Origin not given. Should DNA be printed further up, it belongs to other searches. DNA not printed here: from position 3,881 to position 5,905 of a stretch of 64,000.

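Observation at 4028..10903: LapA-architecture T1SS adhesin whose whole extender is 519 uninterrupted Thr-Thr-(Ala/Pro) tripeptides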

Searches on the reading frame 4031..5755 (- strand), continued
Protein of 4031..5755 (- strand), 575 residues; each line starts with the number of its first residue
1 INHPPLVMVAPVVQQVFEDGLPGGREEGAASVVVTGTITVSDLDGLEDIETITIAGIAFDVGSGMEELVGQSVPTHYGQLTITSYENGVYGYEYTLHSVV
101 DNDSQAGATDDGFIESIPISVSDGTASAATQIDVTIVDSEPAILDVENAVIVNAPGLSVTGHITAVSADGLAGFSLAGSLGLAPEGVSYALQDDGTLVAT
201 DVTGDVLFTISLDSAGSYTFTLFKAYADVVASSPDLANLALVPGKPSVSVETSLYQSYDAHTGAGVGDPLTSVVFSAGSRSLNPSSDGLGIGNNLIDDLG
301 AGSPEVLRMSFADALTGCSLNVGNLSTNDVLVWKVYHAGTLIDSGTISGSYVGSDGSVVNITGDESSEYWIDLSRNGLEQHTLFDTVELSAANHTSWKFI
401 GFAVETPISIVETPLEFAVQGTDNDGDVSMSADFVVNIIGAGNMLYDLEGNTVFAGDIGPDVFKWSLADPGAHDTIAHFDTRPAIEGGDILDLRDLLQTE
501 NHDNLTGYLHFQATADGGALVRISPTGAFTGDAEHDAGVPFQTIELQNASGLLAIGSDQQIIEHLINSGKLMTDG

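Call 78: find_encoding_contigs(protein=P0003, flank=10000, max_places=2)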
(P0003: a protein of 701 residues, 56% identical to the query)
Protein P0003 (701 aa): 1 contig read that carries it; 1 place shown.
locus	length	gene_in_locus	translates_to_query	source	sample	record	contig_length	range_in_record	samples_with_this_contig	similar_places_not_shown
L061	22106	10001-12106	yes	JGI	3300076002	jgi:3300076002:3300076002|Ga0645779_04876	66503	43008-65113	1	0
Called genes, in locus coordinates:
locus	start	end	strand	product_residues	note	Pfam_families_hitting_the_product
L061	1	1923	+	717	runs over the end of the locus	PF00664:ABC_membrane, PF00005:ABC_tran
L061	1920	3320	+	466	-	PF25919:BSH_CusB (faint), PF25917:BSH_RND (faint), PF25994:HH_AprE, PF26002:Beta-barrel_AprE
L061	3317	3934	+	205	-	PF00196:GerE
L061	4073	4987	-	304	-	PF13640:2OG-FeII_Oxy_3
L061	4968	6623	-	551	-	PF11397:GlcNAc, PF13489:Methyltransf_23 (weak)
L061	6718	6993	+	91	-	-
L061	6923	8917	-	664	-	-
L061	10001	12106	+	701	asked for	PF19116:DUF5801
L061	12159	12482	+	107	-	-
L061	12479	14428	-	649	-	PF16448:LapD_MoxY_N, PF00990:GGDEF, PF00563:EAL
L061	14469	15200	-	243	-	PF06035:Peptidase_C93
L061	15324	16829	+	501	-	PF02321:OEP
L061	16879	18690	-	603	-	PF00106:adh_short, PF08659:KR (weak), PF13561:adh_short_C2, PF23441:SDR (weak), PF08240:ADH_N, PF00107:ADH_zinc_N, PF13602:ADH_zinc_N_2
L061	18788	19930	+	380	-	PF25919:BSH_CusB (faint), PF25967:RND-MFP_C (faint), PF25917:BSH_RND (weak), PF25954:Beta-barrel_RND_2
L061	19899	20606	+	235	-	PF00005:ABC_tran, PF13304:AAA_21 (faint)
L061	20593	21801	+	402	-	PF12704:MacB_PCD, PF02687:FtsX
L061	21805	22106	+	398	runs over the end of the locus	PF12704:MacB_PCD, PF02687:FtsX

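Call 79: find_encoding_contigs(protein=P0004, flank=10000, max_places=2)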
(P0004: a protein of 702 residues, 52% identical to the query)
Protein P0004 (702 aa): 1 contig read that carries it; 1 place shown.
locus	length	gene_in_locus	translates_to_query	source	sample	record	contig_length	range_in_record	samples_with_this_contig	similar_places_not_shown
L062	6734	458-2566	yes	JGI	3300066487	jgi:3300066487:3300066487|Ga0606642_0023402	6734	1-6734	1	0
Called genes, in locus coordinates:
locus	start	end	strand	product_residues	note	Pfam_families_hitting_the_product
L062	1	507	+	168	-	?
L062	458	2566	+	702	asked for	PF19116:DUF5801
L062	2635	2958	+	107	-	-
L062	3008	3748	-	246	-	PF00563:EAL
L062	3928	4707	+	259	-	-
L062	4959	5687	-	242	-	PF06035:Peptidase_C93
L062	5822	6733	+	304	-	?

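Call 83: search_protein_families(library=pfam, proteins=[L061:4073-4987:-, L061:4968-6623:-, L004:1278-3722:-], max_evalue=0.001)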
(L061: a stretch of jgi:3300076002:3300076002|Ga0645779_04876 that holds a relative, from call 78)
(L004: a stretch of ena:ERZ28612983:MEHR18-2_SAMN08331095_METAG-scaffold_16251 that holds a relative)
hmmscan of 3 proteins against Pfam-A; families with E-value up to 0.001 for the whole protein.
L061:4073-4987:- (304 aa): 1 family
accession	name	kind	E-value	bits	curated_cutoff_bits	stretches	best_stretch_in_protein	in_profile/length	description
PF13640.12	2OG-FeII_Oxy_3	-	2.5e-15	57.6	27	1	186-289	2-98/98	2OG-Fe(II) oxygenase superfamily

L061:4968-6623:- (551 aa): 3 families
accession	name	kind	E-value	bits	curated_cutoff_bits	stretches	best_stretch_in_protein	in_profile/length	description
PF11397.14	GlcNAc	-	1e-83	282.2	21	2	86-326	96-351/352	Glycosyltransferase (GlcNAc)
PF13489.12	Methyltransf_23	-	4e-07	30.3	27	1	388-516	13-139/164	Methyltransferase domain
PF13649.12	Methyltransf_25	-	0.00037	21.6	27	0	401-485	2-91/97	Methyltransferase domain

L004:1278-3722:- (814 aa): 1 family
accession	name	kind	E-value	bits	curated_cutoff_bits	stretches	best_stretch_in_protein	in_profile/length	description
PF01636.29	APH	-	1.6e-16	61.2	23.2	1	520-745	10-228/239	Phosphotransferase enzyme family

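Call 85: find_homologous_proteins(query=L061:4971-6623:-, max_evalue=1e-10)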
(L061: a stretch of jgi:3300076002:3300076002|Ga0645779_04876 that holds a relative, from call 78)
Query L061:4971-6623:- (551 aa): 1648 proteins with E <= 1e-10 among 8000 candidates; the best 120 are listed.
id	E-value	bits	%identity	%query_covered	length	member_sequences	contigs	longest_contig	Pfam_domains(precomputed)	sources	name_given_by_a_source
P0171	0.0e+0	1286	100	100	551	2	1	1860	PF13489.13,PF11397.15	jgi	jgi:hypothetical protein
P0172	1.3e-230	785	45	91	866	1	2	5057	PF11397.15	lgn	-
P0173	1.0e-222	759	62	94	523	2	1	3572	PF11397.15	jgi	-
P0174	1.2e-220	752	41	93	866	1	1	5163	PF11397.15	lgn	-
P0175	4.2e-218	744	39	94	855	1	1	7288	PF11397.15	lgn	-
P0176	2.6e-217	741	39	97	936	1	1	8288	PF11397.15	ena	-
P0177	7.7e-211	720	49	93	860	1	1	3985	PF11397.15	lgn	-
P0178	5.1e-206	704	51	62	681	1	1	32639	PF11397.15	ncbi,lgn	ncbi:MAG: GlcNAc-transferase family protein [Methylophilaceae bacterium]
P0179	1.2e-205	702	54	56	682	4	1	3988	PF11397.15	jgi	-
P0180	1.6e-189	649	56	93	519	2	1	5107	PF11397.15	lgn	-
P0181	2.0e-188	646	56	93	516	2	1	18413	PF11397.15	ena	-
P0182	3.8e-174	598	46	95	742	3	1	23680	PF13489.13,PF13649.13,PF08241.19,PF08242.19,PF11397.15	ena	-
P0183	5.6e-173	595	52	94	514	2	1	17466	PF13489.13,PF13649.13,PF08241.19,PF08242.19,PF11397.15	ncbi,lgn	-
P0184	4.9e-172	591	51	94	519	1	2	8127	PF11397.15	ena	-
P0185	5.1e-172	591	54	90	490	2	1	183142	PF13649.13,PF08242.19,PF11397.15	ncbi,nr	ncbi:Glycosyltransferase (GlcNAc) (modular protein) [Magnetospirillum sp. UT-4]|nr:Glycosyltransfera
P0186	1.3e-171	590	51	93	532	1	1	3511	PF11397.15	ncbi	ncbi:MAG: hypothetical protein H7838_12985 [Magnetococcus sp. DMHC-8]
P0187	9.4e-171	587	51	93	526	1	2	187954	PF11397.15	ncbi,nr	ncbi:MAG: hypothetical protein HQM06_08065 [Magnetococcales bacterium]|nr:hypothetical protein [Magn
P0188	1.4e-169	583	51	94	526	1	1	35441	PF11397.15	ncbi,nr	ncbi:MAG: hypothetical protein HQL87_02150 [Magnetococcales bacterium]|nr:hypothetical protein [Magn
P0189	1.5e-169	583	46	95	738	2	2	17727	PF13489.13,PF13649.13,PF08241.19,PF08242.19,PF11397.15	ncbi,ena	-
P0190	9.7e-169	581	52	93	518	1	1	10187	PF11397.15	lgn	-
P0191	1.0e-168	581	51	94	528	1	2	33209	PF11397.15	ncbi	ncbi:MAG: hypothetical protein H7836_07850 [Magnetococcus sp. YQC-3]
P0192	1.1e-168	580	45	95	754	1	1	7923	PF13489.13,PF13649.13,PF08241.19,PF08242.19,PF11397.15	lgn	-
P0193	6.3e-168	578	51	94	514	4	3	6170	PF13649.13,PF08241.19,PF08242.19,PF11397.15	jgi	jgi:SAM-dependent methyltransferase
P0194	1.6e-167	577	51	93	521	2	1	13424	PF08242.19,PF11397.15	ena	-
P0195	1.7e-167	577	50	94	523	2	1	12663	PF13489.13,PF13649.13,PF08241.19,PF08242.19,PF11397.15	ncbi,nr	ncbi:MAG: GlcNAc-transferase family protein [Rhodocyclaceae bacterium]|nr:GlcNAc-transferase family 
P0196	1.8e-167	576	50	94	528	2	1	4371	PF11397.15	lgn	-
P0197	2.9e-167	576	52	91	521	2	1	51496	PF11397.15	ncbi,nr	ncbi:MAG: hypothetical protein HQL65_07300 [Magnetococcales bacterium]|nr:hypothetical protein [Magn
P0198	3.6e-167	575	52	94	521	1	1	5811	PF13489.13,PF11397.15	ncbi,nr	ncbi:MAG: hypothetical protein HQL56_17630 [Magnetococcales bacterium]|nr:hypothetical protein [Magn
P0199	6.0e-167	575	49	94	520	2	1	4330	PF13649.13,PF08241.19,PF08242.19,PF11397.15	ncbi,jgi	jgi:hypothetical protein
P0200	6.1e-167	575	47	60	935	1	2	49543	PF13661.13,PF11397.15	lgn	-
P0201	1.4e-166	573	46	93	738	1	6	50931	PF13489.13,PF13649.13,PF08241.19,PF08242.19,PF11397.15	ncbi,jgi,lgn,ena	jgi:hypothetical protein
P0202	2.6e-166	573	52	94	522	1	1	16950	PF13489.13,PF13649.13,PF08241.19,PF08242.19,PF11397.15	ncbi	-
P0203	3.0e-166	572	46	58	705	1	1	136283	PF11397.15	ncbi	-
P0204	5.3e-166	572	50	93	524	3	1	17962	PF11397.15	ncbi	-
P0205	6.4e-166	571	50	94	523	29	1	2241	PF13489.13,PF13649.13,PF08241.19,PF08242.19,PF11397.15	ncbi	-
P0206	1.3e-165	570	51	94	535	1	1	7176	PF11397.15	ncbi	-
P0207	2.6e-165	569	51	93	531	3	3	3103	PF11397.15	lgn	-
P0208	3.3e-165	569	49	94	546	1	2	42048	PF11397.15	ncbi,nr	ncbi:MAG: hypothetical protein HQL63_07015 [Magnetococcales bacterium]|nr:hypothetical protein [Magn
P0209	3.6e-165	569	50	94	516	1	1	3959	PF08242.19,PF11397.15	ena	-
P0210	8.5e-165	568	51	93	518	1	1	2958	PF11397.15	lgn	-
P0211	9.6e-165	567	51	91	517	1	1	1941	PF08242.19,PF11397.15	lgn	-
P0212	1.1e-164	567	45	93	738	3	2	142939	PF13489.13,PF13649.13,PF08241.19,PF08242.19,PF11397.15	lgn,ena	-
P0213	3.7e-164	565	51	94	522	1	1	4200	PF11397.15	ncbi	-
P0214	3.8e-164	565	50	93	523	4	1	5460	PF13489.13,PF13649.13,PF08241.19,PF08242.19,PF11397.15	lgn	-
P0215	4.9e-164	565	49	94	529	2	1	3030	PF13489.13,PF13649.13,PF08241.19,PF08242.19,PF11397.15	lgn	-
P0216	1.1e-163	564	51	94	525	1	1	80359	PF11397.15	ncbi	ncbi:MAG: hypothetical protein H7837_09675 [Magnetococcus sp. MYC-9]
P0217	1.7e-163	563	47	97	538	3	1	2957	PF11397.15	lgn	-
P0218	2.3e-162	560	49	95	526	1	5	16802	PF11397.15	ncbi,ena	-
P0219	2.4e-162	559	50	93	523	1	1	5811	PF13649.13,PF11397.15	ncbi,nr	ncbi:MAG: methyltransferase domain-containing protein [Magnetococcales bacterium]|nr:methyltransfera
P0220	2.4e-162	559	49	95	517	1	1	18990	PF13489.13,PF13649.13,PF08242.19,PF11397.15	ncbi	-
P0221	2.6e-162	559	49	94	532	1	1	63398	PF11397.15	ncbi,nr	ncbi:MAG: hypothetical protein HQL77_05790 [Magnetococcales bacterium]|nr:hypothetical protein [Magn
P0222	3.0e-162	559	46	93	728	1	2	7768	PF13489.13,PF13649.13,PF08241.19,PF08242.19,PF11397.15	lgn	-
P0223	5.7e-162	558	49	93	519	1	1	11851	PF13489.13,PF13649.13,PF08241.19,PF08242.19,PF11397.15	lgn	-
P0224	7.7e-162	558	50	93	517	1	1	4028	PF13649.13,PF08242.19,PF11397.15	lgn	-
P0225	8.9e-162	558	51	94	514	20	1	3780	PF13489.13,PF13649.13,PF08241.19,PF08242.19,PF11397.15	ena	-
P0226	9.9e-162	557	47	93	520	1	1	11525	PF11397.15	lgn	-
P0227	1.1e-161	557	49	93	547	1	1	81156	PF11397.15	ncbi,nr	ncbi:MAG: hypothetical protein HQL64_02285 [Magnetococcales bacterium]|nr:hypothetical protein [Magn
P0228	1.2e-161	557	49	94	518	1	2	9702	PF11397.15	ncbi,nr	ncbi:MAG: hypothetical protein G8345_14340 [Magnetococcales bacterium]|nr:hypothetical protein [Magn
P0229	1.4e-161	557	47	94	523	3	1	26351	PF08242.19,PF11397.15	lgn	-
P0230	5.2e-161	555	47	94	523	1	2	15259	PF08242.19,PF11397.15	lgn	-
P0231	5.6e-161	555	51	94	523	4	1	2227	PF11397.15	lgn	-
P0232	6.3e-161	555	47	94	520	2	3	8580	PF13649.13,PF08241.19,PF08242.19,PF11397.15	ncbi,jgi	jgi:hypothetical protein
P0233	6.7e-161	555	47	94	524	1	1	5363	PF13649.13,PF11397.15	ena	-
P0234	1.3e-160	554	48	94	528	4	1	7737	PF13649.13,PF08241.19,PF08242.19,PF11397.15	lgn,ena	-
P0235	1.4e-160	554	49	94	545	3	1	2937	PF13489.13,PF13649.13,PF08241.19,PF08242.19,PF11397.15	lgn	-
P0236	1.7e-160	553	50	93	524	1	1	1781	PF11397.15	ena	-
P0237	2.2e-160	553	51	93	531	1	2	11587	PF13649.13,PF08242.19,PF11397.15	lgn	-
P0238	2.7e-160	553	50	93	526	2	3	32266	PF11397.15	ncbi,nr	ncbi:MAG: hypothetical protein HQM04_13180 [Magnetococcales bacterium]|nr:hypothetical protein [Magn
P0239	8.9e-160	551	49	94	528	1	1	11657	PF13489.13,PF11397.15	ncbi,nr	ncbi:MAG: hypothetical protein HQL95_07185 [Magnetococcales bacterium]|nr:hypothetical protein [Magn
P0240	1.5e-159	550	48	95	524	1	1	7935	PF13649.13,PF08242.19,PF11397.15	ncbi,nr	ncbi:MAG: hypothetical protein HQL73_08620 [Magnetococcales bacterium]|nr:hypothetical protein [Magn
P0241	1.5e-159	550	50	94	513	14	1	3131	PF13489.13,PF08242.19,PF11397.15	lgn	-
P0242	2.2e-159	550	49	94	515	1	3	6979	PF13489.13,PF11397.15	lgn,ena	-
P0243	2.4e-159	550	49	93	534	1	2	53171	PF11397.15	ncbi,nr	ncbi:MAG: hypothetical protein HQL72_14060 [Magnetococcales bacterium]|nr:hypothetical protein [Magn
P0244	7.0e-159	548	49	93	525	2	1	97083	PF11397.15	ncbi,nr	ncbi:MAG: hypothetical protein HQL99_05745 [Magnetococcales bacterium]|nr:hypothetical protein [Magn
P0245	7.7e-159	548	49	95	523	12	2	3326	PF13489.13,PF13649.13,PF08241.19,PF11397.15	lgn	-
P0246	1.2e-158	547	49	94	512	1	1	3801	PF13489.13,PF08242.19,PF11397.15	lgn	-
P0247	1.5e-158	547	50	93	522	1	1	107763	PF11397.15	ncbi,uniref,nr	ncbi:GlcNAc-transferase family protein [Telmatospirillum sp. J64-1]|uniref:GlcNAc-transferase family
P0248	1.6e-158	547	46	59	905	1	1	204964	PF13640.13,PF13661.13,PF00535.33,PF11397.15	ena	-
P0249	2.4e-158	546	48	94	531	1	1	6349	PF08242.19,PF11397.15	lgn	-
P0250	3.0e-158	546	46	94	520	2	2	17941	PF08242.19,PF11397.15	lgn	-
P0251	5.9e-158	545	51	93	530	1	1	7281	PF11397.15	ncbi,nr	ncbi:MAG: hypothetical protein HQL51_14415 [Magnetococcales bacterium]|nr:hypothetical protein [Magn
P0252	1.8e-157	543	48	93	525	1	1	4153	PF11397.15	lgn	-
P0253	2.1e-157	543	48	94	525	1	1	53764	PF11397.15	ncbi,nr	ncbi:MAG: hypothetical protein HQM00_01150 [Magnetococcales bacterium]|nr:hypothetical protein [Magn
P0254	3.5e-157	542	45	94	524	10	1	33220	PF11397.15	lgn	-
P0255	7.8e-157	541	49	93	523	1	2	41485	PF11397.15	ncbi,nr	ncbi:MAG: hypothetical protein HQL63_07730 [Magnetococcales bacterium]|nr:hypothetical protein [Magn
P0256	1.2e-156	541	46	94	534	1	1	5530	PF13847.13,PF13649.13,PF08241.19,PF11397.15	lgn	-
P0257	2.8e-156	539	46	95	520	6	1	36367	PF08242.19,PF11397.15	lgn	-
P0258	2.8e-156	539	48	94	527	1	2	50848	PF13489.13,PF13649.13,PF11397.15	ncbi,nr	ncbi:MAG: hypothetical protein G8237_11120 [Magnetococcales bacterium]|nr:hypothetical protein [Magn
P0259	2.9e-156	539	47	94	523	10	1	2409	PF13649.13,PF08241.19,PF08242.19,PF11397.15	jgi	jgi:hypothetical protein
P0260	3.3e-156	539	50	94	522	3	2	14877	PF11397.15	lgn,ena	-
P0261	8.3e-156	538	49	93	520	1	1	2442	PF13489.13,PF13649.13,PF08242.19,PF11397.15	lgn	-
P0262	9.7e-156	538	47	94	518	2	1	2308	PF13649.13,PF08241.19,PF08242.19,PF11397.15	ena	-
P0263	1.2e-155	537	47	95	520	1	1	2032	PF08242.19,PF11397.15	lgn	-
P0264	1.3e-155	537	48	94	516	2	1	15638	PF11397.15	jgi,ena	-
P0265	1.8e-155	537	48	94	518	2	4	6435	PF08242.19,PF11397.15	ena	-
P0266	2.1e-155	537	48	94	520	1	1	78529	PF11397.15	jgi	jgi:hypothetical protein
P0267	8.4e-155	535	47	94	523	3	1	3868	PF13649.13,PF08241.19,PF08242.19,PF11397.15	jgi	-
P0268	9.3e-155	534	47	94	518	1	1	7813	PF11397.15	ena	-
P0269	2.0e-154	533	48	94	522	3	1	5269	PF13649.13,PF08241.19,PF08242.19,PF11397.15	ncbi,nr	ncbi:MAG: methyltransferase domain-containing protein [Alphaproteobacteria bacterium]|nr:methyltrans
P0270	2.5e-154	533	47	94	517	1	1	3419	PF13649.13,PF08242.19,PF11397.15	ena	-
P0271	3.4e-154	533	47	94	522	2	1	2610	PF13489.13,PF13649.13,PF08242.19,PF11397.15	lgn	-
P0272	4.1e-154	532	49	94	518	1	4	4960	PF11397.15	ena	-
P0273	1.2e-153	531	47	94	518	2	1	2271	PF13489.13,PF13649.13,PF08242.19,PF11397.15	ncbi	-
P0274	1.2e-153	531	48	58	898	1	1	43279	PF13640.13,PF11397.15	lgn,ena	-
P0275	1.4e-153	531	48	95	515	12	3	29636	PF13649.13,PF11397.15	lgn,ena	-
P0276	1.7e-153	530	47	93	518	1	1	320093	PF11397.15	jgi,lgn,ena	-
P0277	1.7e-153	530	49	95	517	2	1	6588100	PF13649.13,PF08241.19,PF11397.15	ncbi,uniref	ncbi:methyltransferase domain-containing protein [Pseudoduganella sp. LjRoot289]|uniref:GlcNAc-trans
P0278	1.8e-153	530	49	94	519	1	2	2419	PF13489.13,PF13649.13,PF08242.19,PF11397.15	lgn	-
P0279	2.1e-153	530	48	94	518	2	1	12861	PF13489.13,PF13649.13,PF08241.19,PF08242.19,PF11397.15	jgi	-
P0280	2.5e-153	530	46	93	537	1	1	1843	PF13847.13,PF13489.13,PF13649.13,PF08241.19,PF08242.19,PF11397.15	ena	-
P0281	3.0e-153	529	48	94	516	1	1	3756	PF11397.15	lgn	-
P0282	3.5e-153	529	48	93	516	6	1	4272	PF11397.15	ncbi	-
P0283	4.1e-153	529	47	93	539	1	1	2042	PF13649.13,PF08242.19,PF11397.15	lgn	-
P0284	4.7e-153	529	46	96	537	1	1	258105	PF13489.13,PF13649.13,PF08241.19,PF08242.19,PF11397.15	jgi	jgi:SAM-dependent methyltransferase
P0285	6.0e-153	528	46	93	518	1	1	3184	PF13649.13,PF11397.15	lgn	-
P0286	8.1e-153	528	49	94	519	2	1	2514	PF13489.13,PF08242.19,PF11397.15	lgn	-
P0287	9.1e-153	528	48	94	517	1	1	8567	PF11397.15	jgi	-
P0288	1.0e-152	528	47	94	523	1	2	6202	PF11397.15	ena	-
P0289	1.1e-152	528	48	94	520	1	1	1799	PF13649.13,PF08242.19,PF11397.15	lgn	-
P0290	2.9e-152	526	48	94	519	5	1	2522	PF13489.13,PF08242.19,PF11397.15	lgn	-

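Call 86: find_encoding_contigs(protein=P0173, flank=10000, max_places=3)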
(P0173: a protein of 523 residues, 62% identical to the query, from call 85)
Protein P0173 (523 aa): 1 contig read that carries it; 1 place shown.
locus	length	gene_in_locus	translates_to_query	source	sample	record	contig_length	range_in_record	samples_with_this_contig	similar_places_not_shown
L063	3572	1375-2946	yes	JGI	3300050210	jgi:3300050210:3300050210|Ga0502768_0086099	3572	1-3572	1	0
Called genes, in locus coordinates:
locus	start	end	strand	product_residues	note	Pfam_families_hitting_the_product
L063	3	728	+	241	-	?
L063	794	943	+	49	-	-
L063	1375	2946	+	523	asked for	PF11397:GlcNAc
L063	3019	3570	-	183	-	?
